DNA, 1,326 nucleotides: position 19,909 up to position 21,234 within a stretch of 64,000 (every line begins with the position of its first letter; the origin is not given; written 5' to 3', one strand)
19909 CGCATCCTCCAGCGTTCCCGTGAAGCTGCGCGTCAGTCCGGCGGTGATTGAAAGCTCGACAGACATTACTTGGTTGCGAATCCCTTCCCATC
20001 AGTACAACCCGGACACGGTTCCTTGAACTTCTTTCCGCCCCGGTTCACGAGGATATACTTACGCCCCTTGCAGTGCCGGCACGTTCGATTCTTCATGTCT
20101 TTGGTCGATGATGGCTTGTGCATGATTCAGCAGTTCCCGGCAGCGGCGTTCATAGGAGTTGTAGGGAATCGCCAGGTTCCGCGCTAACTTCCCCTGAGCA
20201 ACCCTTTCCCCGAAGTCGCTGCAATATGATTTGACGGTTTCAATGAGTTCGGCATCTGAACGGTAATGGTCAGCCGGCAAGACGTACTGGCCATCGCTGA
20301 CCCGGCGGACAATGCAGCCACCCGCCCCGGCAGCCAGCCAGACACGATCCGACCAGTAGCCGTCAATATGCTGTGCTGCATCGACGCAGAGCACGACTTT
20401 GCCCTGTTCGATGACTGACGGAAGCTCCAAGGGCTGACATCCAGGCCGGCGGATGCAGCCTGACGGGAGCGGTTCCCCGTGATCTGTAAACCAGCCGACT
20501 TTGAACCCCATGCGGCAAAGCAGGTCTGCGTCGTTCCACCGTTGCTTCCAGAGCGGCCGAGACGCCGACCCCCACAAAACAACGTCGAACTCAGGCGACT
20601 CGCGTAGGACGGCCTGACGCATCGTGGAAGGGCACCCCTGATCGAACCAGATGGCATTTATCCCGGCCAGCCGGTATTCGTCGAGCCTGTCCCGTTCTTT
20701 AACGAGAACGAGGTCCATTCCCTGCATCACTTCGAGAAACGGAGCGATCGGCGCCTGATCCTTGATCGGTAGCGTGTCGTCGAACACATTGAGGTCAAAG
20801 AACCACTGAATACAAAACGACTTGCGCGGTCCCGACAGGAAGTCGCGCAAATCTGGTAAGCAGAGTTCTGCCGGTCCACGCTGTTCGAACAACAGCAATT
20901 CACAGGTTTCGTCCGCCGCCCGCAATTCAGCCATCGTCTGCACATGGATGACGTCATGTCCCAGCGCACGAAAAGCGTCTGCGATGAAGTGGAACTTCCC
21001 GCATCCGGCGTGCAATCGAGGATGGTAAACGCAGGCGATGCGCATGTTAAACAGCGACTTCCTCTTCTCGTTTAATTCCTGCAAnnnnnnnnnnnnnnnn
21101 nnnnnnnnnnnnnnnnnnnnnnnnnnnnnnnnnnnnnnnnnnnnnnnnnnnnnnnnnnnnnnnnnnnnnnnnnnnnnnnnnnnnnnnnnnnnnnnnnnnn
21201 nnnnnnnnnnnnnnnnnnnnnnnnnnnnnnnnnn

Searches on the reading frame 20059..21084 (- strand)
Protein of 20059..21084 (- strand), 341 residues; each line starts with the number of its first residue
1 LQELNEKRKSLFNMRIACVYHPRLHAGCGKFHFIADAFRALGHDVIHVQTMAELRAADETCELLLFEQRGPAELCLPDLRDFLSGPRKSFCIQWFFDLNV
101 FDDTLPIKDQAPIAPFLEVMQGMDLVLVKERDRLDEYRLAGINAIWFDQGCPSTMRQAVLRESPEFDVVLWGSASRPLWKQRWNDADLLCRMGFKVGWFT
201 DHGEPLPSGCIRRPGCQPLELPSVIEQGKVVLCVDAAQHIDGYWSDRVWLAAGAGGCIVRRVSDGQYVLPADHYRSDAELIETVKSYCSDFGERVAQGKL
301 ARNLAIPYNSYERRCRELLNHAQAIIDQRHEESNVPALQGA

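Call 98: search_protein_families(library=pfam, proteins=[window:20059-21084:-], max_evalue=0.001)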
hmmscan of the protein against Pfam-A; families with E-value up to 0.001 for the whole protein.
window:20059-21084:- (341 aa): 1 family
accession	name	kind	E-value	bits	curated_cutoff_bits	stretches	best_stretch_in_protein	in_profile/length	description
PF13524.12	Glyco_trans_1_2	-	1.3e-08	35.4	25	1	157-320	7-144/144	Glycosyl transferase-like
